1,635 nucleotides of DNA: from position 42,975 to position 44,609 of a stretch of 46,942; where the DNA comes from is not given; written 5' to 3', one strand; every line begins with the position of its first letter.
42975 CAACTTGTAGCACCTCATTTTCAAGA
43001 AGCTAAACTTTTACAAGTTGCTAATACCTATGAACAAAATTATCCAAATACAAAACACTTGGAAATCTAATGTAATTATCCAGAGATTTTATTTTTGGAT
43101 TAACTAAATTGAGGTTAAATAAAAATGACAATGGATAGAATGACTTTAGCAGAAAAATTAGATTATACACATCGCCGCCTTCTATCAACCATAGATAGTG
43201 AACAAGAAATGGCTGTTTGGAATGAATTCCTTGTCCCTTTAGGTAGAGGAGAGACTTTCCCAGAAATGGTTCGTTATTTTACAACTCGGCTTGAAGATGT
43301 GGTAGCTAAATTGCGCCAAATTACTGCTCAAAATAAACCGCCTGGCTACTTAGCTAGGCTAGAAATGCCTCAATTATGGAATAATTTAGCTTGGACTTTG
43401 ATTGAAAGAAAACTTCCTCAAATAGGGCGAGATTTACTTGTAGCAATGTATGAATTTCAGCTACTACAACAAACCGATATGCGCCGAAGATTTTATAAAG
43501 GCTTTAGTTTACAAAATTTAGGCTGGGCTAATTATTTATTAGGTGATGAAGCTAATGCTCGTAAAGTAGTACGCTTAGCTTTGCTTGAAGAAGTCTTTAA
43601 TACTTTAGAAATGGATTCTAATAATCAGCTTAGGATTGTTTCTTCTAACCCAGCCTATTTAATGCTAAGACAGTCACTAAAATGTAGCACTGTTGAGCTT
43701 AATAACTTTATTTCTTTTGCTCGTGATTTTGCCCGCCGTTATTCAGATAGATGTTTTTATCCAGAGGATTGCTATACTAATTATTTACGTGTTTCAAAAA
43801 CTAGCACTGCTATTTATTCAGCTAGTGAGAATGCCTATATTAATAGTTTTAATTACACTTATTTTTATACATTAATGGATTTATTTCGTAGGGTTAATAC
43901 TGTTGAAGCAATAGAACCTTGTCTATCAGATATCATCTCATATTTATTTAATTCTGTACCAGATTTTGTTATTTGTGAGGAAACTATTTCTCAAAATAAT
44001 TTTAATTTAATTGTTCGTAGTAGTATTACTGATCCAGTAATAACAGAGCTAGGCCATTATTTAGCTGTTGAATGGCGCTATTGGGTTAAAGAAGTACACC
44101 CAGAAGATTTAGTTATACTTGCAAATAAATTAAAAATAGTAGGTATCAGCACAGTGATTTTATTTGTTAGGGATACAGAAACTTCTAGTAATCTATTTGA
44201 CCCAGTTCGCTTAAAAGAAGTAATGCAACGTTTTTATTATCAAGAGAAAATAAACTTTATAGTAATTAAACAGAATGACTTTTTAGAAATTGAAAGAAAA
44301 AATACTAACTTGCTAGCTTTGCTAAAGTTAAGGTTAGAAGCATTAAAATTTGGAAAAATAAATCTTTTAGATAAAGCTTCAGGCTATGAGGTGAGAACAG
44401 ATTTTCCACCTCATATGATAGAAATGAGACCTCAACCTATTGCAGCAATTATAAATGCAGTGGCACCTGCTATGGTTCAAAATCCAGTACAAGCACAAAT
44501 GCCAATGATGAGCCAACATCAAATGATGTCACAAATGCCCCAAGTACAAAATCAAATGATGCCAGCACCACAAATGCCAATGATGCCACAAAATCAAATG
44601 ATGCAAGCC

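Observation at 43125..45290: Eukaryote-flavoured protein: Q/M/P-rich prion-like tract, (SFEVKP)n repeats and a C-terminal treble-clef/cross-brace-like zinc finger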

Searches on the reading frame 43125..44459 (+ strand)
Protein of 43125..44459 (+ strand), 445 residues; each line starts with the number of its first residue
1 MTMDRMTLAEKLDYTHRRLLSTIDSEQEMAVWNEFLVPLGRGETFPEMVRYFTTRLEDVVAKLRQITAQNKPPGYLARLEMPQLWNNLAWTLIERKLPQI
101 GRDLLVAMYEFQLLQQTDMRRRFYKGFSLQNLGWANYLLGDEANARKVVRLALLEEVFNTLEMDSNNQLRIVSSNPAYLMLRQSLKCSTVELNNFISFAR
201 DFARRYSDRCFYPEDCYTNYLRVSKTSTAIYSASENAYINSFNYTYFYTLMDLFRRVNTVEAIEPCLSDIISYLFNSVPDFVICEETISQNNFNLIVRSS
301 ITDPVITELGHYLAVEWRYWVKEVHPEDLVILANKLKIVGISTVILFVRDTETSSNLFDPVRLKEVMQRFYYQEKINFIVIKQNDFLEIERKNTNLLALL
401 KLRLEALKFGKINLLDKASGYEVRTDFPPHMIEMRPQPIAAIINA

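Call 6: find_homologous_proteins(query=window:43125-44459:+)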
Query window:43125-44459:+ (445 aa): 8 proteins with E <= 0.001 among 8000 candidates.
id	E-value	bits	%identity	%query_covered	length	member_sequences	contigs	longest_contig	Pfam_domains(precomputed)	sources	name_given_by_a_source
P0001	4.3e-244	828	82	99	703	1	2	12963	-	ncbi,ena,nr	ncbi:MAG: prolamin [bacterium]|nr:MAG: prolamin [bacterium]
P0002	4.1e-208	710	71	99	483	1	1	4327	-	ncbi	ncbi:MAG: hypothetical protein WAQ98_08950, partial [Blastocatellia bacterium]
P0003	6.0e-205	699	69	99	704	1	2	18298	-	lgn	-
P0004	1.2e-203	695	68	99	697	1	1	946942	-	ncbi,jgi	jgi:hypothetical protein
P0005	1.5e-145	503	52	99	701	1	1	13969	-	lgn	-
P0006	1.2e-137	477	50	97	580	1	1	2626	-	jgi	jgi:hypothetical protein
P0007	1.1e-135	471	50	99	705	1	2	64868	-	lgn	-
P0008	6.1e-134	465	52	93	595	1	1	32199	-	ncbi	ncbi:MAG: hypothetical protein AB1489_04400 [Acidobacteriota bacterium]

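Call 16: find_encoding_contigs(protein=P0004, flank=8000, max_places=2)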
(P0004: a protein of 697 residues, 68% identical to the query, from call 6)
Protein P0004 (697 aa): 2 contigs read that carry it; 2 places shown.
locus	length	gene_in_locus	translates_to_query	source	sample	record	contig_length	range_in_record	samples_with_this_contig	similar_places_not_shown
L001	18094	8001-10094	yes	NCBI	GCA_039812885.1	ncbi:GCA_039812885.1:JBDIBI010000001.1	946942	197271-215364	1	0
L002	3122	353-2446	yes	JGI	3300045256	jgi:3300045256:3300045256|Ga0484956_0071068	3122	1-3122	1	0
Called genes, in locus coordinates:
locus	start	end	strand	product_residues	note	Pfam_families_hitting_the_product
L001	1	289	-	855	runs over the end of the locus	PF00069:Pkinase, PF07714:PK_Tyr_Ser-Thr, PF01636:APH (faint)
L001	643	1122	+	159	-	PF01613:Flavin_Reduct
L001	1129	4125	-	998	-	PF13620:CarboxypepD_reg, PF25183:OMP_b-brl_4, PF00593:TonB_dep_Rec_b-barrel, PF25183:OMP_b-brl_4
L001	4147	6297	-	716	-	PF00514:Arm (faint), PF02985:HEAT (faint), PF12717:Cnd1 (faint), PF13513:HEAT_EZ (faint), PF03130:HEAT_PBS (faint), PF13646:HEAT_2, PF00160:Pro_isomerase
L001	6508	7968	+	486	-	PF01425:Amidase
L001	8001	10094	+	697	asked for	-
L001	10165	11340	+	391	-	PF00155:Aminotran_1_2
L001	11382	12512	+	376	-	PF06925:MGDG_synth, PF00534:Glycos_transf_1, PF04101:Glyco_tran_28_C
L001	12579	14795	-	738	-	PF04932:Wzy_C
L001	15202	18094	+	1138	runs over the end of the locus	PF14339:DUF4394, PF08450:SGL (faint), PF25021:TEN_NHL (faint), PF01436:NHL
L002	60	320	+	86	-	PF01425:Amidase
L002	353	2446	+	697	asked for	-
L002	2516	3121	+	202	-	?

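Call 17: find_encoding_contigs(protein=P0007, flank=8000, max_places=2)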
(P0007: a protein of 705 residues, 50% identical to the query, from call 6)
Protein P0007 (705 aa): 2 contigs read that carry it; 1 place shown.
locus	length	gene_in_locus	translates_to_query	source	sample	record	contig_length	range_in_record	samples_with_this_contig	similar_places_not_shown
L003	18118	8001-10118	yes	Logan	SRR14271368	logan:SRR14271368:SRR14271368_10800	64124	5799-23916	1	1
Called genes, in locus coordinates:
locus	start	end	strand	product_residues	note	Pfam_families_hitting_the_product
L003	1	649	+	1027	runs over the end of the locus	PF07494:Reg_prop (weak), PF07495:Y_Y_Y, PF07730:HisKA_3, PF02518:HATPase_c, PF13581:HATPase_c_2 (faint)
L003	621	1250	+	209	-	PF00072:Response_reg, PF00196:GerE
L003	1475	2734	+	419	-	PF00275:EPSP_synthase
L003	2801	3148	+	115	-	PF11969:DcpS_C, PF01230:HIT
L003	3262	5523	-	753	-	PF02985:HEAT (faint), PF03130:HEAT_PBS (faint), PF13513:HEAT_EZ (faint), PF13646:HEAT_2, PF00514:Arm (faint), PF13646:HEAT_2, PF00160:Pro_isomerase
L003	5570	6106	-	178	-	-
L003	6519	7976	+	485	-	PF01425:Amidase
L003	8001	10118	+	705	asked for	-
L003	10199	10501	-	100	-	-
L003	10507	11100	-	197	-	PF01641:SelR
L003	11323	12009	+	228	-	PF06026:Rib_5-P_isom_A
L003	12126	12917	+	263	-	PF00702:Hydrolase, PF13419:HAD_2 (faint), PF13344:Hydrolase_6, PF13242:Hydrolase_like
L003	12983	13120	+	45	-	-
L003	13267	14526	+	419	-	PF01565:FAD_binding_4, PF08031:BBE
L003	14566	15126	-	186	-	PF26136:SCO6045_C (faint)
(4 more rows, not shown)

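Call 18: find_encoding_contigs(protein=P0008, flank=8000, max_places=2)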
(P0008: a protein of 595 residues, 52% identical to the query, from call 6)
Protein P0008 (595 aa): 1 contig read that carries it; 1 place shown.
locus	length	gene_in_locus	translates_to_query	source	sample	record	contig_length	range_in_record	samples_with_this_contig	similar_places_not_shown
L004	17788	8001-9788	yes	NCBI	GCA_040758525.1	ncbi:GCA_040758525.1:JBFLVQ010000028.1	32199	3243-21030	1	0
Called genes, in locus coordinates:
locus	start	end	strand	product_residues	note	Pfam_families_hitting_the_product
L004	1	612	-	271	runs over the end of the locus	PF24741:AlkZ-rel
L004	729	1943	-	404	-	PF00155:Aminotran_1_2, PF00266:Aminotran_5, PF01041:DegT_DnrJ_EryC1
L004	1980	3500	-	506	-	PF00171:Aldedh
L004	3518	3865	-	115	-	-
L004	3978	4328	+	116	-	-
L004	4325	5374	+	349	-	PF01841:Transglut_core (weak)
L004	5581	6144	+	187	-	PF05685:Uma2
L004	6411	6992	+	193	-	PF13580:SIS_2, PF01380:SIS (weak)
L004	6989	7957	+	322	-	PF21570:ArgZ-like_C_2nd (weak)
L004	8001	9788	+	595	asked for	-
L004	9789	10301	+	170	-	PF01327:Pep_deformylase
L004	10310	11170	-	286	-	PF13468:Glyoxalase_3, PF13669:Glyoxalase_4 (faint)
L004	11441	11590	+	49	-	PF18919:DUF5670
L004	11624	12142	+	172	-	-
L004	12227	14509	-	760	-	PF01839:FG-GAP (faint), PF13517:FG-GAP_3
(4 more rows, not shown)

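Call 23: predict_structure(alignment_id=A2)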
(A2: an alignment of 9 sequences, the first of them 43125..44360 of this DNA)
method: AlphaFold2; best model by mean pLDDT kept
length: 412 residues; sequences in the alignment: 9
mean_pLDDT: 67.0   pTM: 0.46
mean pLDDT of the five models: 67.0, 61.4, 61.2, 56.3, 56.0
residues with pLDDT >= 90: 7; 70-90: 212; 50-70: 114; < 50: 79
segments of 3 or more residues with pLDDT < 50: 70-80, 120-126, 226-241, 276-301, 320-322, 351-359
pLDDT, mean of each block of 10 residues (from residue 1): 65 80 72 72 64 68 56 40 71 75 78 60 55 82 83 86 86 84 85 90 83 79 53 38 58 69 65 48 28 36 64 62 58 75 73 44 64 77 75 79 74 44
secondary structure, 60 per line:
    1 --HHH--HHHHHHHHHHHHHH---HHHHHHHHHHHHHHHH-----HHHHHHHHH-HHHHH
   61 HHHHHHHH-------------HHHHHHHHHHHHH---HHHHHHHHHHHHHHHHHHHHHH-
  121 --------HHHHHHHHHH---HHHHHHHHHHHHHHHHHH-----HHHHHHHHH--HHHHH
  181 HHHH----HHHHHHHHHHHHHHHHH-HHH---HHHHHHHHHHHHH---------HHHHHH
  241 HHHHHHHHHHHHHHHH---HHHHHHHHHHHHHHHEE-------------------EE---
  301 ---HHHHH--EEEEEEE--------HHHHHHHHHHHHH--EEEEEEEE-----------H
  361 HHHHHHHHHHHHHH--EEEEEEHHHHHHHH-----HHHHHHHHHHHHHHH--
elements in order: H8-21 H25-40 H46-54 H56-68 H82-94 H98-119 H129-138 H142-159 H165-173 H176-184 H189-205 H213-225 H235-256 H260-274 H304-308 E311-317 H326-338 E341-348 H360-374 E377-382 H383-390 H396-410

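Call 24: search_protein_representatives(alignment_id=A2)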
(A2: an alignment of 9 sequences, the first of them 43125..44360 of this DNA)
Query: 9 sequences, 408 profile positions. Proteins with E-value up to 0.001 (for the whole library): 239; up to 1e-10: 55; up to 1e-30: 9. The best 150 are listed.
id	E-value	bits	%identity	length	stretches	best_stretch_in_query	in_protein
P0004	1.3e-227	771.7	-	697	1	1-407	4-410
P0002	3.3e-225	763.8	-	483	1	1-407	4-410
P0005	7.5e-207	703.3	-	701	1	1-407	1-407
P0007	9.9e-203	689.8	-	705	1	1-407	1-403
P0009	6.0e-117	407.2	-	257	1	1-255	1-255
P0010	1.7e-109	382.7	-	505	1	3-407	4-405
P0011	4.3e-49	183.7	-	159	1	234-391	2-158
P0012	1.8e-41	158.6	-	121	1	201-318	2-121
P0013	8.0e-32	126.9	-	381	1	85-407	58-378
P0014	2.6e-29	118.6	-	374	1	50-406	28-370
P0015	3.8e-29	118.1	-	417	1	94-406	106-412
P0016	8.3e-28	113.6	-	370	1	80-406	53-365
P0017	2.0e-27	112.4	-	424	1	79-406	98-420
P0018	6.8e-24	100.7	-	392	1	104-407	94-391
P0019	9.3e-24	100.3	-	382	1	105-405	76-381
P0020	3.3e-23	98.5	-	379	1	55-405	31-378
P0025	3.7e-21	91.7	-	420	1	112-407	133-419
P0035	1.3e-14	70.1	-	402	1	79-405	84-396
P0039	1.0e-13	67.2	-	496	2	261-405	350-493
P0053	1.3e-11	60.3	-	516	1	227-405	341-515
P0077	5.2e-09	51.7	-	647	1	242-401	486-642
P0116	4.4e-07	45.4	-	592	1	241-405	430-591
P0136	4.0e-06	42.2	-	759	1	236-405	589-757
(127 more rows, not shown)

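Call 25: search_protein_families(library=pfam, proteins=[P0013, P0014, P0015, P0017, P0020, P0039, P0053, P0077, P0116, P0136], max_evalue=0.1)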
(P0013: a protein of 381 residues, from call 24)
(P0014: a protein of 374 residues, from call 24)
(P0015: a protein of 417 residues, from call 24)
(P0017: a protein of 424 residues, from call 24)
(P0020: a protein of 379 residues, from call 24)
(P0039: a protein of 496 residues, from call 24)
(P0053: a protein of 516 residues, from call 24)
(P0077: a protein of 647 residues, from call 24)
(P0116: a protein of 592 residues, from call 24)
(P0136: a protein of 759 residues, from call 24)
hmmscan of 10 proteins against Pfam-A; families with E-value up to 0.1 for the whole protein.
P0013 (381 aa): 1 family
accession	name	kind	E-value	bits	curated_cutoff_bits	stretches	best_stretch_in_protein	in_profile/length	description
PF04471.18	Mrr_cat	-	4e-06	27.4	21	1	222-314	6-90/115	Restriction endonuclease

P0014 (374 aa): 4 families
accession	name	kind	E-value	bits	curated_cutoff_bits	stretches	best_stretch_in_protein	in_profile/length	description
PF04471.18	Mrr_cat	-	1.3e-07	32.2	21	1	218-315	3-92/115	Restriction endonuclease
PF22722.2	NA-iREase1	-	0.015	15.7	27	1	249-318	24-86/106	NACHT-associated inactive Restriction Endonuclease 1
PF13181.12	TPR_8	-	0.066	13.9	25.7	0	101-125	4-28/34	Tetratricopeptide repeat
PF09703.15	Cas_Csa4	-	0.068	12.9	25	0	268-309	145-187/355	CRISPR-associated protein (Cas_Csa4)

P0015 (417 aa): 3 families
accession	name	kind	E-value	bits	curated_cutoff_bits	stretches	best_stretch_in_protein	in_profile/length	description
PF04471.18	Mrr_cat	-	6.4e-11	42.8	21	1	260-368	5-106/115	Restriction endonuclease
PF22722.2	NA-iREase1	-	0.029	14.8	27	1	277-360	13-89/106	NACHT-associated inactive Restriction Endonuclease 1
PF13424.12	TPR_12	-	0.061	14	30.1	0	114-160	24-71/77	Tetratricopeptide repeat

P0017 (424 aa): 2 families
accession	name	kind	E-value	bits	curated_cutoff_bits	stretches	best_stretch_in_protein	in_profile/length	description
PF04471.18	Mrr_cat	-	2.3e-07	31.4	21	1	277-365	8-90/115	Restriction endonuclease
PF10543.14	ORF6N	-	0.036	14.8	27.8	1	192-247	6-61/86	ORF6N domain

P0020 (379 aa): 0 families

P0039 (496 aa): 4 families
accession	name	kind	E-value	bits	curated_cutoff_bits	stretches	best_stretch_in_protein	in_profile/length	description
PF04471.18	Mrr_cat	-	1.8e-06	28.5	21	1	347-438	5-90/115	Restriction endonuclease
PF07719.23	TPR_2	-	0.0016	18.8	27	0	227-251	3-27/34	Tetratricopeptide repeat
PF13181.12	TPR_8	-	0.0078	16.7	25.7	0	227-252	3-28/34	Tetratricopeptide repeat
PF13428.12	TPR_14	-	0.021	15.9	23.5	0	228-267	4-42/44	Tetratricopeptide repeat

P0053 (516 aa): 3 families
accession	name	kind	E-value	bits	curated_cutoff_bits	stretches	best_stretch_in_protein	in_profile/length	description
PF04471.18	Mrr_cat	-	3.3e-06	27.7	21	1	373-466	6-92/115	Restriction endonuclease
PF09720.15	Unstab_antitox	-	0.0077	16.7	23.3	0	378-409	9-40/54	Putative addiction module component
PF22722.2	NA-iREase1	-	0.083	13.3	27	0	432-467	49-84/106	NACHT-associated inactive Restriction Endonuclease 1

P0077 (647 aa): 3 families
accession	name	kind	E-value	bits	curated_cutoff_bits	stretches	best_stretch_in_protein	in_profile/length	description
PF04471.18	Mrr_cat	-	1.2e-05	25.8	21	1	506-600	9-96/115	Restriction endonuclease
PF08336.16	P4Ha_N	-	0.00016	22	25.3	1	470-541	14-83/135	Prolyl 4-Hydroxylase alpha-subunit, N-terminal region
PF04051.21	TRAPP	-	0.058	13.6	27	0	418-520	19-123/154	Transport protein particle (TRAPP) component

P0116 (592 aa): 7 families
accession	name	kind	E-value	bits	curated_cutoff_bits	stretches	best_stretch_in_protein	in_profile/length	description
PF13855.12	LRR_8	-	3.6e-19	68.7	27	5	54-105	10-61/61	Leucine rich repeat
PF00560.39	LRR_1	-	3.8e-06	26.4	20.6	0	70-91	1-22/23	Leucine Rich Repeat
PF04471.18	Mrr_cat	-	1.3e-05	25.7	21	1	449-546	7-93/115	Restriction endonuclease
PF12799.13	LRR_4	-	1.4e-05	25.7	27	0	54-86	10-42/44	Leucine Rich repeats (2 copies)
PF23952.1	LRR_EndoS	-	0.0051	17.5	27.9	0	62-151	61-116/116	Endo-beta-N-acetylglucosaminidase EndoS LRR domain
PF13516.12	LRR_6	-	0.013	15.9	23.4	0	68-81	2-15/24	Leucine Rich repeat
PF24048.1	LRR_NXF1-5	-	0.048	13.7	30.5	0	326-377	72-125/142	NXF1/2/3/5 leucine-rich repeat domain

P0136 (759 aa): 6 families
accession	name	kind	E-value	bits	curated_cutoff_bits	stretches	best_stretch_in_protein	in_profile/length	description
PF04471.18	Mrr_cat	-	1.4e-05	25.6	21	1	627-711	20-97/115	Restriction endonuclease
PF01850.27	PIN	-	0.0001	23.3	23.6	1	257-368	1-93/120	PIN domain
PF13470.12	PIN_3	-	0.0036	18.5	27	1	257-321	2-67/115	PIN domain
PF21928.1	XLF_CC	-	0.02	15.2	27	0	559-573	30-44/53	XLF protein coiled-coil region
PF08647.16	BRE1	-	0.04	14.4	27.9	0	552-591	49-88/95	BRE1 E3 ubiquitin ligase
PF21536.4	BTB_KLHL33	-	0.048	14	27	0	511-550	9-47/63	Kelch-like protein 33-like, BTB/POZ domain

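Call 37: find_encoding_contigs(protein=P0010, flank=6000, max_places=2)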
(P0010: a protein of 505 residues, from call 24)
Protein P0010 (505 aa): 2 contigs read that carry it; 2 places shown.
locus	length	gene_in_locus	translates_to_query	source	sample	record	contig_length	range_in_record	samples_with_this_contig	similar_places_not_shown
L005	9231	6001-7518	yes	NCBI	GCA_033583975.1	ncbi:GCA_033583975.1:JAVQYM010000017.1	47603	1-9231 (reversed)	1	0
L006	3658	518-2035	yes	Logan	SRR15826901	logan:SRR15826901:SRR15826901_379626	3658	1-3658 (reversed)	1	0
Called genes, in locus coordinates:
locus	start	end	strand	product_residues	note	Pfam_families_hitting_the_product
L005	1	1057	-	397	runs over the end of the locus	PF00155:Aminotran_1_2, PF01041:DegT_DnrJ_EryC1 (weak)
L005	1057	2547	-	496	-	PF00171:Aldedh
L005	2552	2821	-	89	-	-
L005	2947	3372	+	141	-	PF05036:SPOR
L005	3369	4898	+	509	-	PF20154:LNT_N, PF00795:CN_hydrolase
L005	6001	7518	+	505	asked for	-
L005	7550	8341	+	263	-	-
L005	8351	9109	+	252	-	PF14247:DUF4344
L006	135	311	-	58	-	-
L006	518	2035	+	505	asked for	-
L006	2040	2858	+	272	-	-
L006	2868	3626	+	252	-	PF14247:DUF4344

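Call 38: find_encoding_contigs(protein=P0005, flank=6000, max_places=2)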
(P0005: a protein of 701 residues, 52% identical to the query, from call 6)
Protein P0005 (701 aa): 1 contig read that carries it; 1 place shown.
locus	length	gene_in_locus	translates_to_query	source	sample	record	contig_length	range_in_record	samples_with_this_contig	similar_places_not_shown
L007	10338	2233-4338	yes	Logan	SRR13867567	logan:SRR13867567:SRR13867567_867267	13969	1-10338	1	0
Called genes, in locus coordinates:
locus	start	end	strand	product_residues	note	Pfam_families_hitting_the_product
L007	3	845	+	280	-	?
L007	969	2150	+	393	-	PF13739:PdaC, PF11738:DUF3298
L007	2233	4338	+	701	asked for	-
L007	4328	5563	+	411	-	PF14684:Tricorn_C1, PF03572:Peptidase_S41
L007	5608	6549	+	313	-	-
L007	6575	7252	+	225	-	PF06026:Rib_5-P_isom_A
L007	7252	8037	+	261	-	PF00702:Hydrolase, PF13344:Hydrolase_6, PF13419:HAD_2 (weak), PF13242:Hydrolase_like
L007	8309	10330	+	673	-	-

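Call 39: find_encoding_contigs(protein=P0013, flank=6000, max_places=3)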
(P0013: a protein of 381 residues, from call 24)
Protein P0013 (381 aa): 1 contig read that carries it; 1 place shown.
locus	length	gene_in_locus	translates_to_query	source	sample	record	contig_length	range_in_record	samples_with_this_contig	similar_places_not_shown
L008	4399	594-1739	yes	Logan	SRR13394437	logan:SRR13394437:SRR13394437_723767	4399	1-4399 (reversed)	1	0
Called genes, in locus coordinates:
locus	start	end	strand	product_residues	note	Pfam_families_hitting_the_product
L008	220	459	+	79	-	-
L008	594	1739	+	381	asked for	PF04471:Mrr_cat (weak)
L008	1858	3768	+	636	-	-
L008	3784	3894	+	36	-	-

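Call 40: find_encoding_contigs(protein=P0015, flank=6000, max_places=3)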
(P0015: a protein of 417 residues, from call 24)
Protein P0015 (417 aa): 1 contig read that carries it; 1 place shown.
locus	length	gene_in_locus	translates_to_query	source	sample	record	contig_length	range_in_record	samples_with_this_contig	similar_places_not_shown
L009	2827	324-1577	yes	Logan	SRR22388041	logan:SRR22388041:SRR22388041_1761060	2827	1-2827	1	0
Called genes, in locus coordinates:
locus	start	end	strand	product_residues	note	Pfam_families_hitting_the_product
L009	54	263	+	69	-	PF24250:HVO_2718 (faint), PF13560:HTH_31, PF12844:HTH_19, PF13443:HTH_26 (weak), PF01381:HTH_3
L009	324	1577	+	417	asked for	PF04471:Mrr_cat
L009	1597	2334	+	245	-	-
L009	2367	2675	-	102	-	-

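Call 54: find_related_loci(query=A2, collection=genome_contigs, flank=6000)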
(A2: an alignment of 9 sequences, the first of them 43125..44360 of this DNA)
Query A2 (412 aa) in genome_contigs; peptide patterns used: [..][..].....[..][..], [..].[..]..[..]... (x = any residue, [..] = any of these).
122 stretches matched a pattern; 5 encode a relative of the query (tblastn E <= 1e-3); 5 distinct loci.
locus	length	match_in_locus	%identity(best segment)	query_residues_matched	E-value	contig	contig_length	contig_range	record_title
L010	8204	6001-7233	83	3-412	0e+0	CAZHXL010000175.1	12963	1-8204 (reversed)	MAG TPA_asm: uncultured Clostridia bacterium isolate SRP178908_co1_55 genome assembly, contig: NODE_3369_length_12963_co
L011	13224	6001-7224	73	3-409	0e+0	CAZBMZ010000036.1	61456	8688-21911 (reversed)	MAG TPA_asm: uncultured Clostridia bacterium isolate SRP090828_co2_158 genome assembly, contig: NODE_182_length_61456_co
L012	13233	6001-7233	70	3-412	0e+0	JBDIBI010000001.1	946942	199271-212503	MAG: Blastocatellia bacterium isolate AS-MICRO-OLR.206 NODE_4_length_946942_cov_35.815375, whole genome shotgun sequence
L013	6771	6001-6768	89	6-261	5e-156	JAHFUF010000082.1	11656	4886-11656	MAG: Blastocatellia bacterium isolate nzgw73 NODE_7950_length_11657_cov_3.407420, whole genome shotgun sequence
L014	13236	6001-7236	52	5-411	2e-142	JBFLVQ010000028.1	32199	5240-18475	MAG: Acidobacteriota bacterium isolate MAG010 MAG010_28, whole genome shotgun sequence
